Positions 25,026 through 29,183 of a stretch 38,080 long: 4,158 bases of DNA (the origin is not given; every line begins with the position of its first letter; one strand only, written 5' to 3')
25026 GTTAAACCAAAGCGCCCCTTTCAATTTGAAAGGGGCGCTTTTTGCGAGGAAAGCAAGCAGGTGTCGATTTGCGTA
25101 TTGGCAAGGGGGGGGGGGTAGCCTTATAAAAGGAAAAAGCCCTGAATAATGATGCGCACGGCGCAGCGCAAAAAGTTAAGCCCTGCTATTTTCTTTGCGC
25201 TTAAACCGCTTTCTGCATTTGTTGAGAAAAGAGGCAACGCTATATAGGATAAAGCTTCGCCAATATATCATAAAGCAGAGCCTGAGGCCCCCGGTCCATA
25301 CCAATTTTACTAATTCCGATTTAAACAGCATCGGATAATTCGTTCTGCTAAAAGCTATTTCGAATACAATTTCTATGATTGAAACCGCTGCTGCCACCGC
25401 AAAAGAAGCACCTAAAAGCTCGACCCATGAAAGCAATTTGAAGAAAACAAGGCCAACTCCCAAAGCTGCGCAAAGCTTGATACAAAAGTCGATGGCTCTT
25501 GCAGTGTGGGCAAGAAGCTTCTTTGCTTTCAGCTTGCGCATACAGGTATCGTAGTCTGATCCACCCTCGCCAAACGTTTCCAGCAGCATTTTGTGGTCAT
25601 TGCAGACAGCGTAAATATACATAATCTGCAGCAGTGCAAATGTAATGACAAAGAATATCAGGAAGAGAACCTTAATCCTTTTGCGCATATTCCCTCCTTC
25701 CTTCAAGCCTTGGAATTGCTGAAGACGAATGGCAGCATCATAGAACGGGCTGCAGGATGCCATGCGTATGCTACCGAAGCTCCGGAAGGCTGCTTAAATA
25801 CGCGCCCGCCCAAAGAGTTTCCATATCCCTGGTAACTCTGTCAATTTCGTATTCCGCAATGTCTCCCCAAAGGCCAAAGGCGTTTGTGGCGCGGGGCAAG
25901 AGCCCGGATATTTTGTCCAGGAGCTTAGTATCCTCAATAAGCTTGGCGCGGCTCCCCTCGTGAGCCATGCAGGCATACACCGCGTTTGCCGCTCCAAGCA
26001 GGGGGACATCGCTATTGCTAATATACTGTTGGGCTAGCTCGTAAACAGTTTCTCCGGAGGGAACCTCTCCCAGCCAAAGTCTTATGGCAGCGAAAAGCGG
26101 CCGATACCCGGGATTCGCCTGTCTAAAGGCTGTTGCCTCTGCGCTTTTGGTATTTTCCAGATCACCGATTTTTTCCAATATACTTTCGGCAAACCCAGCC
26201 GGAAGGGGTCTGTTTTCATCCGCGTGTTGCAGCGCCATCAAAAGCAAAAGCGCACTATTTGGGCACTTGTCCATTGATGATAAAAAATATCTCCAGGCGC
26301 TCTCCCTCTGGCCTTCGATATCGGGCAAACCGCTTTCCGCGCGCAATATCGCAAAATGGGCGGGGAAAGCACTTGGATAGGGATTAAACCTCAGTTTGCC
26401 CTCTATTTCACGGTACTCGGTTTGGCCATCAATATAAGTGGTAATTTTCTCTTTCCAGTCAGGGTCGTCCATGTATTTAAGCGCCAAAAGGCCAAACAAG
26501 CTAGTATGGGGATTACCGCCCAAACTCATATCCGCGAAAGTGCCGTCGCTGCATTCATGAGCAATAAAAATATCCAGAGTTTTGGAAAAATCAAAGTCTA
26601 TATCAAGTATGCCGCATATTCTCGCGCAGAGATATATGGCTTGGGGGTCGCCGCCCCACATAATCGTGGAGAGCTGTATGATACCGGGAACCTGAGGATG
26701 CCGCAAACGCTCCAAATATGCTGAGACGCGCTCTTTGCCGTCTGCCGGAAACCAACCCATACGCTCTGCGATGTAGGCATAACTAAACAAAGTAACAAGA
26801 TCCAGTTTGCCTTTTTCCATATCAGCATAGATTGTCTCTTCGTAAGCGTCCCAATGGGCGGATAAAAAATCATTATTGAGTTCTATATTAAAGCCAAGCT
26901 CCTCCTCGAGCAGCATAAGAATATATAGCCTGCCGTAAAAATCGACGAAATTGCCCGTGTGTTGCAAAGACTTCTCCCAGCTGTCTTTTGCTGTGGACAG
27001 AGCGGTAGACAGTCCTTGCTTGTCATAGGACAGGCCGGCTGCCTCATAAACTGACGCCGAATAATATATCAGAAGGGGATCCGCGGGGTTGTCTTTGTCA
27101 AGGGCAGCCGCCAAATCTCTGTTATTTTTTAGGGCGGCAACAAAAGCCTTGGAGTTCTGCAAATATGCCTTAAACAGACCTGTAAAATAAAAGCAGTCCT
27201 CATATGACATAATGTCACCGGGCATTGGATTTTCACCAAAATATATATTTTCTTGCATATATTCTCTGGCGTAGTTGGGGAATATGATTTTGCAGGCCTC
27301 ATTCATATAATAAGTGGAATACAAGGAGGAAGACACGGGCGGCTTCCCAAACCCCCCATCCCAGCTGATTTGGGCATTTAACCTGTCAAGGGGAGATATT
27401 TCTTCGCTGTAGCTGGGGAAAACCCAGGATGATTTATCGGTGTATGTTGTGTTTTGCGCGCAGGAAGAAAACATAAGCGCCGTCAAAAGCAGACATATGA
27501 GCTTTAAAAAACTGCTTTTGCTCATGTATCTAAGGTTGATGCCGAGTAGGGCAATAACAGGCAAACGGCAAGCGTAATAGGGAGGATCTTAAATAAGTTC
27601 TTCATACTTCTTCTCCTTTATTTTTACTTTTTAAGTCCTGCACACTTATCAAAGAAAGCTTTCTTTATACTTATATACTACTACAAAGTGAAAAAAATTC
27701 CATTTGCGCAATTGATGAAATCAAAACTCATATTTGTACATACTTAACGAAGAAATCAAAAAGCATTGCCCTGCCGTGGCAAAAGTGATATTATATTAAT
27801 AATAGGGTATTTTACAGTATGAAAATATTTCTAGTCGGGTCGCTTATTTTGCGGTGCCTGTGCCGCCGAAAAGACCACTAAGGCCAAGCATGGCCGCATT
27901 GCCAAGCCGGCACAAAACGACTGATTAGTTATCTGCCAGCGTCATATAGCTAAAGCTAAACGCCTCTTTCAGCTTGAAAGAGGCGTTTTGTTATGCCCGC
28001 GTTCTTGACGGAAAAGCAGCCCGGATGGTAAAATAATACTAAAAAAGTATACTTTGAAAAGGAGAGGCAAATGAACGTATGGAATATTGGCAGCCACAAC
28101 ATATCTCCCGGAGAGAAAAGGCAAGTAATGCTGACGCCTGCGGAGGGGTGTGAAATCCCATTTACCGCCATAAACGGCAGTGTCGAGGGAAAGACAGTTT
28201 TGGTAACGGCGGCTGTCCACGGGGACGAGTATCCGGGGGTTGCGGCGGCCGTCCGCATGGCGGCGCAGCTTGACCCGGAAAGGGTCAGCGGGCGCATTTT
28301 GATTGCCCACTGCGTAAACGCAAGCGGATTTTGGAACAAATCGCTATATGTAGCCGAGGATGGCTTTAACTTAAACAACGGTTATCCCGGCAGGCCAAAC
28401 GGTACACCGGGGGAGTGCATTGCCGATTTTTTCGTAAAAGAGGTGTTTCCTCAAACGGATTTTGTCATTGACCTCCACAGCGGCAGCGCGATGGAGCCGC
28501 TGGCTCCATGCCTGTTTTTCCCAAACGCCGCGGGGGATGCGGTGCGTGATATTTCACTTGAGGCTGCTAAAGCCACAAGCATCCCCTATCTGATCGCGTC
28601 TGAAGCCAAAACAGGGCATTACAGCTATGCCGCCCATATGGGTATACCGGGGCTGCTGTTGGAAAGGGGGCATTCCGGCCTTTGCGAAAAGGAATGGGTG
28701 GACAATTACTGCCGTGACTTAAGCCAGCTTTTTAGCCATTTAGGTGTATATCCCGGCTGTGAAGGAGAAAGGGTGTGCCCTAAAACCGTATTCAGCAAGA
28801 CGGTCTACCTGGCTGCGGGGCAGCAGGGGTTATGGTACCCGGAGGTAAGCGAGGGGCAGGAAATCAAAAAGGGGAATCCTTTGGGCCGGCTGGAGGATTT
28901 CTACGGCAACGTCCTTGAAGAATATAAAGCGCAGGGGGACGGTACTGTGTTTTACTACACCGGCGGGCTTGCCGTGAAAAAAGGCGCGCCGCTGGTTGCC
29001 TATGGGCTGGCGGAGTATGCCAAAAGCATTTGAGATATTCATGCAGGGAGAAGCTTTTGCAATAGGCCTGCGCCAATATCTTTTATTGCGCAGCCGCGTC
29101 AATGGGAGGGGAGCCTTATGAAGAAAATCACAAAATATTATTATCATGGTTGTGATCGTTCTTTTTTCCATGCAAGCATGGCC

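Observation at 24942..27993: Diverged ~130-nt direct repeat of the nifJ 3' end and terminator brackets a 2.8-kb AT-rich two-gene insert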

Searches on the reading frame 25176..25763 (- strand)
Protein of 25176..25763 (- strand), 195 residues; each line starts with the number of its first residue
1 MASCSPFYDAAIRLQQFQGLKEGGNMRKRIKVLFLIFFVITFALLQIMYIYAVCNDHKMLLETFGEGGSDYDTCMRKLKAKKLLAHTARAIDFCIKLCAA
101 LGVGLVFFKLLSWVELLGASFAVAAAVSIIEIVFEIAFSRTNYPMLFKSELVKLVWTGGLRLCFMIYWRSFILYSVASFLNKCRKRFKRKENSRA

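Call 7: search_protein_families(library=pfam, proteins=[window:25176-25763:-])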
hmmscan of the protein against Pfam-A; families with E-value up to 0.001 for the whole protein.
window:25176-25763:- (195 aa): 0 families

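Call 8: search_protein_families(library=ncbifam, proteins=[window:25176-25763:-])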
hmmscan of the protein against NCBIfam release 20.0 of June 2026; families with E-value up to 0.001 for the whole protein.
window:25176-25763:- (195 aa): 0 families

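Call 24: find_encoding_contigs(protein=window:25176-25763:-, flank=10000, max_places=10)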
Protein window:25176-25763:- (195 aa): no gene with exactly this product is on record in the collection.

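Call 50: find_homologous_proteins(query=window:25176-25688:-, max_evalue=0.01)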
Query window:25176-25688:- (170 aa): 1 proteins with E <= 0.01 among 170 candidates.
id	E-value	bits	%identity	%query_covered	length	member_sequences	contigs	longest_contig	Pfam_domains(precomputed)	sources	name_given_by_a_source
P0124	7.8e-105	366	100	100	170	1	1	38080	-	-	-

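Call 68: search_protein_families(library=phrogs, proteins=[window:25176-25688:-], max_evalue=0.01)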
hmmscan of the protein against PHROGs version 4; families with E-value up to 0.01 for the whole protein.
window:25176-25688:- (170 aa): 0 families

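Call 69: search_protein_families(library=padloc, proteins=[window:25176-25688:-], max_evalue=0.01)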
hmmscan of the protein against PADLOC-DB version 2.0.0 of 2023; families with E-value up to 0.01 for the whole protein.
window:25176-25688:- (170 aa): 0 families

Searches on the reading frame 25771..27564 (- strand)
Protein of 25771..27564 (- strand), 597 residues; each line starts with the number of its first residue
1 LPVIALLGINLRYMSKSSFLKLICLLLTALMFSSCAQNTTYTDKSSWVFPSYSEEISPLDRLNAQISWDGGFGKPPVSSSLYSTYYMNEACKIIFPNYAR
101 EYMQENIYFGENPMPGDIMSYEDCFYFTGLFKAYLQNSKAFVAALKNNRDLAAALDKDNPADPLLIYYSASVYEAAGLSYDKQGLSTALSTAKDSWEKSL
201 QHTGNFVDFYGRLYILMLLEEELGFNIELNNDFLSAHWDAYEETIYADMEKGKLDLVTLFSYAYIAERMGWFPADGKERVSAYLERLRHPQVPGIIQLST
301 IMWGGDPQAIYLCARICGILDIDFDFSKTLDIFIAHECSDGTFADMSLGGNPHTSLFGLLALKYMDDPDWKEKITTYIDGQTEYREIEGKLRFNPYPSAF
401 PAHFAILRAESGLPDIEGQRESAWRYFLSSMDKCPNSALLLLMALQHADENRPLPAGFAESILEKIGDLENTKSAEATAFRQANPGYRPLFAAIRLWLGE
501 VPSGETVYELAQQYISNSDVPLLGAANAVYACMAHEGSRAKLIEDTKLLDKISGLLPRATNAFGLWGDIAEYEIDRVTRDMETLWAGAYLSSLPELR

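Call 7: search_protein_families(library=pfam, proteins=[window:25771-27564:-])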
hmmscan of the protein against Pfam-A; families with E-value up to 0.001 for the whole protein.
window:25771-27564:- (597 aa): 0 families

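Call 8: search_protein_families(library=ncbifam, proteins=[window:25771-27564:-])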
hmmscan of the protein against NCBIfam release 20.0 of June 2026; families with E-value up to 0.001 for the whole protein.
window:25771-27564:- (597 aa): 0 families

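Call 14: find_homologous_proteins(query=window:25771-27525:-)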
Query window:25771-27525:- (584 aa): 1 proteins with E <= 0.001 among 8000 candidates.
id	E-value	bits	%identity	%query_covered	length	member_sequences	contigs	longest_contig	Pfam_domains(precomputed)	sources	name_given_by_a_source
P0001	0.0e+0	1349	100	100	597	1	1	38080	-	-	-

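Call 22: find_encoding_contigs(protein=P0001, flank=10000, max_places=10)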
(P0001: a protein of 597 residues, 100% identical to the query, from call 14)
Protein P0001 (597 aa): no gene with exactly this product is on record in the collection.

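Call 41: search_protein_representatives(protein=window:25771-27525:-)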
Query: 584 residues. Proteins with E-value up to 0.001 (for the whole library): 3; up to 1e-10: 3; up to 1e-30: 1. The best 3 are listed.
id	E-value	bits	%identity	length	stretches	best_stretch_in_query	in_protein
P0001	0.0e+00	1349.3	100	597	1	1-584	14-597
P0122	6.5e-21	91.2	23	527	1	10-368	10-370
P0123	1.3e-12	63.8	23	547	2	37-352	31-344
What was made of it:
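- On Homology-anchored insertion with 3'-end displacement (HFIR or Campbell type): Orphan proteins (calls 14, 41, 50). The cargo is found nowhere else (calls 14, 22, 24, 41, 50)
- Tried and rejected: Exhaustive phmmer search: two homologues at 23% identity (call 41).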

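Call 47: search_dna_similar(query=window:25771-27525:-, collection=phages, mode=protein, max_evalue=0.001)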
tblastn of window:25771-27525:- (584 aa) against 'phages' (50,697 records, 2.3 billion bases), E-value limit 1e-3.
No match.

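Call 48: search_dna_similar(query=window:25771-27525:-, collection=plasmids, mode=protein, max_evalue=0.001)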
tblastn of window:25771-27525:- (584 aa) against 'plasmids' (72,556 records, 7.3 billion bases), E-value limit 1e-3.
No match.

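Call 52: find_encoding_contigs(protein=P0122, flank=6000, max_places=3)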
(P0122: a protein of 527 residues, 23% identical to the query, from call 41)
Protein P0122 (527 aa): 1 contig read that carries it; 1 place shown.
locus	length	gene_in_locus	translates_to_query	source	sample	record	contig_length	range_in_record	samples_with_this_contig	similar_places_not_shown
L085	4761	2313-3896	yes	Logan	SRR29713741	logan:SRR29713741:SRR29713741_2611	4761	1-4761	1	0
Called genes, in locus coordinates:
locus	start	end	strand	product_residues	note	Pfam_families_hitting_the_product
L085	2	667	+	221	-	?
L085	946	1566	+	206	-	-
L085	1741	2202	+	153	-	-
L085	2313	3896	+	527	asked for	PF00432:Prenyltrans (weak)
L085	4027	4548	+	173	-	-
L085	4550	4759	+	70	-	?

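Call 53: find_encoding_contigs(protein=P0123, flank=6000, max_places=3)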
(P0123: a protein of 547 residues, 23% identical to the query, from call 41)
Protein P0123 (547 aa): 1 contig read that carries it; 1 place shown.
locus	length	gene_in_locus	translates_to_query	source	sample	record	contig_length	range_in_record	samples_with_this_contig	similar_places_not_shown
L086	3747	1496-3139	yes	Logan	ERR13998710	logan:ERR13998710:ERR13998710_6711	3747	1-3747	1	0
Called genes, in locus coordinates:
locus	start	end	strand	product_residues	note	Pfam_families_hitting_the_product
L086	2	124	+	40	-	?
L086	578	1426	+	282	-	-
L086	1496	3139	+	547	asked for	-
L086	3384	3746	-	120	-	?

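Call 64: predict_structure(alignment_id=A2)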
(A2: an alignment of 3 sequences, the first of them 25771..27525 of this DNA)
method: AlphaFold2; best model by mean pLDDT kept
length: 584 residues; sequences in the alignment: 3
mean_pLDDT: 60.0   pTM: 0.50
mean pLDDT of the five models: 60.0, 59.8, 59.6, 51.0, 50.6
residues with pLDDT >= 90: 9; 70-90: 222; 50-70: 157; < 50: 196
segments of 3 or more residues with pLDDT < 50: 16-71, 83-105, 277-292, 323-342, 367-390, 402-410, 419-425, 434-439, 547-572
pLDDT, mean of each block of 10 residues (from residue 1): 65 50 26 23 26 29 42 52 43 33 49 56 57 66 63 74 78 83 85 83 81 84 90 84 79 86 85 59 33 60 81 60 42 33 57 62 51 35 41 54 45 52 49 45 69 81 73 72 76 86 69 74 84 84 54 29 37 62 68
secondary structure, 60 per line:
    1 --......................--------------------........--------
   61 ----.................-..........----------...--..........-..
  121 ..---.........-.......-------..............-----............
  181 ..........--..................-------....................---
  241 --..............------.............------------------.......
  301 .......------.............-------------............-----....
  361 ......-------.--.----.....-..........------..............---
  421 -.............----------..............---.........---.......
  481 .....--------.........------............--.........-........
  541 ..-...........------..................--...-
elements in order: H3-24 H45-52 H65-81 H83-92 H108-117 H119-122 H126-134 H136-142 H150-163 H169-190 H193-210 H218-237 H243-256 H263-275 H294-307 H314-326 H340-351 H357-366 H382-386 H388-397 H404-417 H422-434 H445-458 H462-470 H474-485 H494-502 H509-520 H523-531 H533-542 H544-554 H561-578
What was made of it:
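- Tried and rejected: AF2 with a 3-sequence alignment: pLDDT 60 (call 64).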

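Call 68: search_protein_families(library=phrogs, proteins=[window:25771-27525:-], max_evalue=0.01)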
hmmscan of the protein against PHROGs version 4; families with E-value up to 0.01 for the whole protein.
window:25771-27525:- (584 aa): 0 families

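Call 69: search_protein_families(library=padloc, proteins=[window:25771-27525:-], max_evalue=0.01)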
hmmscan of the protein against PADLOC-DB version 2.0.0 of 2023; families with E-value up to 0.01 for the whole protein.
window:25771-27525:- (584 aa): 0 families

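Call 70: fold_search(model_id=the predicted structure, library=pdb)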
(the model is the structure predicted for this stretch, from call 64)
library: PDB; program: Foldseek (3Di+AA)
matches with E <= 10: 418; with E <= 0.001: 0
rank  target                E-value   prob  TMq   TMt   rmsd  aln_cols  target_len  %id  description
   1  8yab_B                1.2e-01  0.84  0.26  0.27  18.7       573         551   12  AP5 complex bound to SPG11-SPG15 (released 2025-03-26)
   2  7ntf_A                1.4e-01  0.38  0.14  0.10  22.4       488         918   12  Cryo-EM structure of unliganded O-GlcNAc transferase (released 2021-11-17)
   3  8fni_6                1.8e-01  0.87  0.22  0.26  16.9       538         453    8  Cryo-EM structure of RNase-treated RESC-B in trypanosomal RNA editing (released 2023-07-19)
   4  7pua_F3               1.8e-01  0.87  0.24  0.17  19.7       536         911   12  Middle assembly intermediate of the Trypanosoma brucei mitoribosomal small subunit (released 2022-03-02)
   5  8oxo_A                1.8e-01  0.47  0.19  0.10  22.4       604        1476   13  ATM(Q2971A) dimeric C-terminal region activated by oxidative stress in complex with Mg AMP-PNP and p53 peptide (released 2023-09-27)
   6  7u8o_T                1.9e-01  0.30  0.13  0.17  27.1       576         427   12  Structure of porcine V-ATPase with mEAK7 and SidK, Rotary state 2 (released 2022-07-06)
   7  9rtt_Q                2.1e-01  0.38  0.17  0.13  27.8       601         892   15  Activated Elongation Complex with IWS1 and ELOF1 (released 2025-09-03)
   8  8fnc_8                2.4e-01  0.77  0.22  0.24  19.4       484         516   15  Cryo-EM structure of RNase-treated RESC-C in trypanosomal RNA editing (released 2023-07-19)
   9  8qpe_N                2.4e-01  0.35  0.17  0.14  26.4       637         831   11  Cryo-EM Structure of Pre-B-like Complex (core part) (released 2024-05-22)
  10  9hmf_K                2.5e-01  0.35  0.17  0.14  31.6       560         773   11  Periplasmic scaffold of the Campylobacter jejuni flagellar motor (alpha carbon trace) (released 2024-12-25)
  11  9hqv_Yb               3.4e-01  0.51  0.21  0.22  21.2       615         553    9  Cryo-EM structure of the small subunit of the mitochondrial ribosome from Toxoplasma gondii (released 2025-06-11)
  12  7dkh_A                3.4e-01  0.35  0.18  0.13  27.4       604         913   12  Crystal structure of the Ctr9/Paf1/Cdc73/Rtf1 quaternary complex (released 2021-11-24)
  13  8ga7                  3.5e-01  0.08  0.07  0.08  29.0       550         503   10  Geometrically programmable nanomaterial construction using regularized protein building blocks (released 2024-03-13)
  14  8a22_AM               3.6e-01  0.72  0.24  0.31  18.9       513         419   11  Structure of the mitochondrial ribosome from Polytomella magna (released 2022-11-16)
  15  3ve6_A                3.6e-01  0.30  0.14  0.18  18.0       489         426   13  Crystal Structure Analysis of Venezuelan Equine Encephalitis Virus Capsid Protein NLS and Importin Alpha (released 2012-01-25)
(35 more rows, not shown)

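Call 75: find_related_loci(query=A2, collection=viral_contigs, flank=5000)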
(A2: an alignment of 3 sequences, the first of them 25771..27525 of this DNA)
Query A2 (584 aa) in viral_contigs; peptide patterns used: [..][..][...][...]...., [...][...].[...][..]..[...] (x = any residue, [..] = any of these).
93 stretches matched a pattern, but none encodes a relative of the query by tblastn (E <= 1e-3).
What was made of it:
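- On Site-specific integrative element at a gene 3' end (e14/icd type): No hits in phages, plasmids, IMG/VR or PHROGs (calls 47, 48, 68, 75)
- Both cargo genes are orphans (calls 14, 41, 50), with no hits in phage, plasmid or viral collections or in PHROGs or PADLOC (calls 47, 48, 68, 69, 75). The cargo has no relatives in phage, plasmid or IMG/VR data (calls 47, 48, 75).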

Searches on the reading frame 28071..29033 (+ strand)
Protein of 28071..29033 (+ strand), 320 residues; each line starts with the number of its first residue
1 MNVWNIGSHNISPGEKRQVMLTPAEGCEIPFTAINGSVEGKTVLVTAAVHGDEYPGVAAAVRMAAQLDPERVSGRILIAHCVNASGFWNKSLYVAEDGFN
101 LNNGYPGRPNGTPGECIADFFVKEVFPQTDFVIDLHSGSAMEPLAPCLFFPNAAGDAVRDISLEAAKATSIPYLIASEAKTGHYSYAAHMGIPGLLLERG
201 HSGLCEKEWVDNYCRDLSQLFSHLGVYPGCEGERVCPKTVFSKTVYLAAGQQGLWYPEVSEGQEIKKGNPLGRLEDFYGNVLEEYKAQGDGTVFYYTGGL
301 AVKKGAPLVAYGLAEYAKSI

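Call 7: search_protein_families(library=pfam, proteins=[window:28071-29033:+])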
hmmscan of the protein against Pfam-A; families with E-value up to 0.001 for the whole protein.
window:28071-29033:+ (320 aa): 1 family
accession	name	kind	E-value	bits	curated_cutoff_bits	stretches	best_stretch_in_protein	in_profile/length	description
PF24827.1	AstE_AspA_cat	-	1.1e-24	87.5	25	1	40-210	2-178/192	Succinylglutamate desuccinylase/Aspartoacylase catalytic domain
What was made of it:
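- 28071..29033 (+): AstE/AspA-family deacylase-like gene: the right flank, with composition near the backbone. PF24827 at 1.1e-24 (call 7).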

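Call 8: search_protein_families(library=ncbifam, proteins=[window:28071-29033:+])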
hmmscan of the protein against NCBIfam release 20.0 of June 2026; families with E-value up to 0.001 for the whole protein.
window:28071-29033:+ (320 aa): 1 family
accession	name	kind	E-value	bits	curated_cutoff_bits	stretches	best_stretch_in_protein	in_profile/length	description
TIGR02994.1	ectoine_eutE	equivalog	1.4e-28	99.9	402.7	1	29-294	37-307/325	N(2)-acetyl-L-2,4-diaminobutanoate deacetylase DoeB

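Call 12: find_related_loci(query=window:28071-29033:+, collection=genome_contigs, flank=10000)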
Query window:28071-29033:+ (320 aa) in genome_contigs; peptide patterns used: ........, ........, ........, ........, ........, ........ (x = any residue, [..] = any of these).
67 stretches matched a pattern, but none encodes a relative of the query by tblastn (E <= 1e-3).

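Call 13: find_encoding_contigs(protein=window:28071-29033:+, flank=10000, max_places=10)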
Protein window:28071-29033:+ (320 aa): 1 contig read that carries it; 1 place shown.
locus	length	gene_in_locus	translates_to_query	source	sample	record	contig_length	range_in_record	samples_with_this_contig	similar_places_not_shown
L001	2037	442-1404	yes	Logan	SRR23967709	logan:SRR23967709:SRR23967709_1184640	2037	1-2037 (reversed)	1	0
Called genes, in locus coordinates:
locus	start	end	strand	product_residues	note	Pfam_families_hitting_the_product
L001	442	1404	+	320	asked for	PF24827:AstE_AspA_cat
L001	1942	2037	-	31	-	?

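Call 45: find_related_loci(query=window:28071-29033:+, collection=metagenome_contigs, flank=10000)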
Query window:28071-29033:+ (320 aa) in metagenome_contigs; peptide patterns used: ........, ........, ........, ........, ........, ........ (x = any residue, [..] = any of these).
87 stretches matched a pattern, but none encodes a relative of the query by tblastn (E <= 1e-3).
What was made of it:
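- Tried and rejected: AstE-like protein against GTDB representative genomes and JGI metagenome contigs: no relatives (calls 12, 45).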

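Call 68: search_protein_families(library=phrogs, proteins=[window:28071-29033:+], max_evalue=0.01)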
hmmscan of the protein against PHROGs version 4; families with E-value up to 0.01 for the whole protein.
window:28071-29033:+ (320 aa): 0 families

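Call 69: search_protein_families(library=padloc, proteins=[window:28071-29033:+], max_evalue=0.01)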
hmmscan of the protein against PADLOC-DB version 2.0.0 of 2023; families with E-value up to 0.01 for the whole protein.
window:28071-29033:+ (320 aa): 0 families
